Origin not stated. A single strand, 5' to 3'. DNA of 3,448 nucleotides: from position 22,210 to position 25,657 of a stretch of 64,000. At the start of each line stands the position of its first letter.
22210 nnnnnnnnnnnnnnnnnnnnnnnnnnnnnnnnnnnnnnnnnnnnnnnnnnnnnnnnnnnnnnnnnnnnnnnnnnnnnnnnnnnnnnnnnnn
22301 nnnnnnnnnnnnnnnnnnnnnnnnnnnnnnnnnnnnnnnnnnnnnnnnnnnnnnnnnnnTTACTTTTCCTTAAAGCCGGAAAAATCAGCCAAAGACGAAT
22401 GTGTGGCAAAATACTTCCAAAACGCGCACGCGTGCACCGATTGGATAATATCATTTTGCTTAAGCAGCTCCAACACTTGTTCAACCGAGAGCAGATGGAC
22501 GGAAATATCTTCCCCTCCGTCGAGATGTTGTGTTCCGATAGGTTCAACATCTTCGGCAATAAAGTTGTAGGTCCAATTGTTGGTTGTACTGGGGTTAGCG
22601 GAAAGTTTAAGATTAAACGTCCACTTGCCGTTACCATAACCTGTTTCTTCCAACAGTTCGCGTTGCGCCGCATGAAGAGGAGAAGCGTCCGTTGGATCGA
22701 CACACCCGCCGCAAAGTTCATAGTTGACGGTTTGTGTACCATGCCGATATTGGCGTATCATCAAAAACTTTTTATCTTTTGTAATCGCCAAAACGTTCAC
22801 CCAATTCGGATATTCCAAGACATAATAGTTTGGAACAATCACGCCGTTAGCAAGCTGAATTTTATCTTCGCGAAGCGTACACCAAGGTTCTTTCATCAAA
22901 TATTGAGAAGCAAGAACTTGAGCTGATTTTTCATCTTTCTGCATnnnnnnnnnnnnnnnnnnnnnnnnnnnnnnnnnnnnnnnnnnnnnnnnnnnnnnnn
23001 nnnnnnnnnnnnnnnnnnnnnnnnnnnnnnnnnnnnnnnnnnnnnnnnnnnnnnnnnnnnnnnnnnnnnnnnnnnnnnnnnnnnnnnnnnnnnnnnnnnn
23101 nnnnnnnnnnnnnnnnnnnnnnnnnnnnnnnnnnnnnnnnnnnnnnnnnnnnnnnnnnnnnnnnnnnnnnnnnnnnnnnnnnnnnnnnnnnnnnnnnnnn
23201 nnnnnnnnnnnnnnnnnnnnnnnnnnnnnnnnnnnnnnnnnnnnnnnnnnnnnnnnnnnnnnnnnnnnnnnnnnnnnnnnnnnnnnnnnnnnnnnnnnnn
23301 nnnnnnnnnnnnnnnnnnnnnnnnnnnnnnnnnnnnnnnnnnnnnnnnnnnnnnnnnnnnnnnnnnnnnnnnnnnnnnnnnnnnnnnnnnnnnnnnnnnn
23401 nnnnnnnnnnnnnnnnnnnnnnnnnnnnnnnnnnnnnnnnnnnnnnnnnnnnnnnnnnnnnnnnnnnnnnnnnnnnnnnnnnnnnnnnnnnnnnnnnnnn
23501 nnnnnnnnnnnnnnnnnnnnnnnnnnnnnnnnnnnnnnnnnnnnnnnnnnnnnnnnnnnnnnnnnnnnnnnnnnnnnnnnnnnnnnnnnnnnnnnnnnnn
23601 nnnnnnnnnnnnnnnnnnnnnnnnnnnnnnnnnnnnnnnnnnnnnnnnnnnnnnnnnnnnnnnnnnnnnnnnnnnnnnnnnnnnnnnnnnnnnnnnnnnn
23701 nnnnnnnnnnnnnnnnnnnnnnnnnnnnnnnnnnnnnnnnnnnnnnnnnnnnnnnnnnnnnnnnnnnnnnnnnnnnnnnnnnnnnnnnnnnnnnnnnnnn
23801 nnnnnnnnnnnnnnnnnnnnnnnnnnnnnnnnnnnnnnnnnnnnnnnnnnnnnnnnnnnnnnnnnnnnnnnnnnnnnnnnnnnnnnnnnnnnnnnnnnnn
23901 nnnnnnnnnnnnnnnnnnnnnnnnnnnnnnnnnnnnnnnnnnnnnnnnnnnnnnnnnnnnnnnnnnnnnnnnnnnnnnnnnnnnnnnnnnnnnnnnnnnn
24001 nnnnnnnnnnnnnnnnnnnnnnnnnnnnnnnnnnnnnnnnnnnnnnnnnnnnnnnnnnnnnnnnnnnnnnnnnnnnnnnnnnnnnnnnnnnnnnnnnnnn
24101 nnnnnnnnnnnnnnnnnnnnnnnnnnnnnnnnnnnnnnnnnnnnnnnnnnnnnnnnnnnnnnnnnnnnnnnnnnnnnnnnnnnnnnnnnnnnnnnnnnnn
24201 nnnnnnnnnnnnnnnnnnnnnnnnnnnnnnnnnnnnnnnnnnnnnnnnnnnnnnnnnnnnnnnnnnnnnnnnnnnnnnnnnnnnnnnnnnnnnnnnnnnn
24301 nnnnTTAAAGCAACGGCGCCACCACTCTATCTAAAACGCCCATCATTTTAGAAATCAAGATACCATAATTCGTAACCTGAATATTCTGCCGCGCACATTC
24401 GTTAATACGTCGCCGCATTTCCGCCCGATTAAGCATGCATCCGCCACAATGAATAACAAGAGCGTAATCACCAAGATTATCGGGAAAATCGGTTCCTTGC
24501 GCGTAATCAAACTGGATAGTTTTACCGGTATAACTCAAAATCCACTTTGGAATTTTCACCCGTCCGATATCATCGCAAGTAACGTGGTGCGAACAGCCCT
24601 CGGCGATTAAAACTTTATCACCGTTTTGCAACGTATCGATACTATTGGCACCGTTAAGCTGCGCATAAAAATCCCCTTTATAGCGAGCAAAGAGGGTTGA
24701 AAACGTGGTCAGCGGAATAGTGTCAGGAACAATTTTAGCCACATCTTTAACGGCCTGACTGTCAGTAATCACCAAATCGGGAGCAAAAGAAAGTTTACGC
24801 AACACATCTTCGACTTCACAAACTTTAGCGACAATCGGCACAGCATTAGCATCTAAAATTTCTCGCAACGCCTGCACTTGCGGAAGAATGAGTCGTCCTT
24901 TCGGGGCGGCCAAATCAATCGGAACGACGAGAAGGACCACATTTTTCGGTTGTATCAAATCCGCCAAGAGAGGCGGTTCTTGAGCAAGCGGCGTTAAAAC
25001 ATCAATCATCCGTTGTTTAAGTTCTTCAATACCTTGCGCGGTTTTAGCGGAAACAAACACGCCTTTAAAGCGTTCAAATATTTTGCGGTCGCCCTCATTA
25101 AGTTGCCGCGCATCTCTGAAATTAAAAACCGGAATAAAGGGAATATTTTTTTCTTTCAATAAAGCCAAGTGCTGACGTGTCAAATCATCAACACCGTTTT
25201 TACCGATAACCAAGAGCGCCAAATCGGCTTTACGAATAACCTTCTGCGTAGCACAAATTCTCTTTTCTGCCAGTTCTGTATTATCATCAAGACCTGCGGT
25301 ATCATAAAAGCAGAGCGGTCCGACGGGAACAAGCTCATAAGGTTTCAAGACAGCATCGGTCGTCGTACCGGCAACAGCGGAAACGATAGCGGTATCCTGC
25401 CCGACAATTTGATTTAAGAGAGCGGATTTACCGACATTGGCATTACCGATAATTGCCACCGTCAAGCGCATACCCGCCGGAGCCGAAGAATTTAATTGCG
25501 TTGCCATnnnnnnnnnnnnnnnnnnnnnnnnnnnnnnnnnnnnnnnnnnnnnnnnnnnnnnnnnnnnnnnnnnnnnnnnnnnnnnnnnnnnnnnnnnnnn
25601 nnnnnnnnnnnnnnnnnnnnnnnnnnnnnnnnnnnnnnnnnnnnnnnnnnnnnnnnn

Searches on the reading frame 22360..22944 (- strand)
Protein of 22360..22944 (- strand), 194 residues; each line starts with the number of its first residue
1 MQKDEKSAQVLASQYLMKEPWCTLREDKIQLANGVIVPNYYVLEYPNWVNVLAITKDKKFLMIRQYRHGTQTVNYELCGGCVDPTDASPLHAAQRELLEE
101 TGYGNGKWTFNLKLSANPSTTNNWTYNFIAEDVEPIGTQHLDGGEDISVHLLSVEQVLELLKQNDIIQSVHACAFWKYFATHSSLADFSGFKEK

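Call 36: search_protein_families(library=pfam, proteins=[window:22360-22944:-], max_evalue=0.001)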
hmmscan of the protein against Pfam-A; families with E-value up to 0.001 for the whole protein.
window:22360-22944:- (194 aa): 1 family
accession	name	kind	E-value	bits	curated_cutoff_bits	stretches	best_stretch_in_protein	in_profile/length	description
PF00293.34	NUDIX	-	6.6e-13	49.3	21.1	1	49-161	6-122/134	NUDIX domain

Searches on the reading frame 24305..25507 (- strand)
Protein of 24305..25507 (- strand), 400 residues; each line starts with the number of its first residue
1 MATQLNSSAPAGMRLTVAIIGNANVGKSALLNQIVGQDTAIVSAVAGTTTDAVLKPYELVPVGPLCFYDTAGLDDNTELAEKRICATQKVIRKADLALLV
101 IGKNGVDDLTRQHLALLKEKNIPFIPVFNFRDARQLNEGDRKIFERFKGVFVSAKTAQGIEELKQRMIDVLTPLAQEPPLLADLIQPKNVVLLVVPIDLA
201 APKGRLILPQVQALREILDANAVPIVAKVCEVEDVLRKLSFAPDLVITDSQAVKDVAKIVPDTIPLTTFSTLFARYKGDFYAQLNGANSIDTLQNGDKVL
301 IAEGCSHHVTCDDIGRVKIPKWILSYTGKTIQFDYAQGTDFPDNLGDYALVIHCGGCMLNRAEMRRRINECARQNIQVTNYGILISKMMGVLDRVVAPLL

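Call 36: search_protein_families(library=pfam, proteins=[window:24305-25507:-], max_evalue=0.001)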
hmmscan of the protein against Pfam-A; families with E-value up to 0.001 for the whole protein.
window:24305-25507:- (400 aa): 7 families
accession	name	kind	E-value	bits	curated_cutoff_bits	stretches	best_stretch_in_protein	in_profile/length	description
PF18133.7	HydF_tetramer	-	3e-47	159.7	22.6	1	284-398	4-118/118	Hydrogen maturase F tetramerization domain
PF18128.7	HydF_dimer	-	2.2e-38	130.8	23.4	1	180-278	1-99/99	Hydrogen maturase F dimerization domain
PF01926.29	MMR_HSR1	-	7.7e-20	71.5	21.9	1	16-129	1-112/113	50S ribosome-binding GTPase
PF02421.24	FeoB_N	-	5.1e-07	29.8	27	1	16-165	2-154/156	Ferrous iron transport protein B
PF00009.33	GTP_EFTU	-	7.8e-07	29.3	26.5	1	89-171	88-186/188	Elongation factor Tu GTP binding domain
PF00350.29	Dynamin_N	-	1.7e-05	25.3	27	0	17-49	1-33/168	Dynamin family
PF03193.22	RsgA_GTPase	-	0.00012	22.4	30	0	16-47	108-139/174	RsgA GTPase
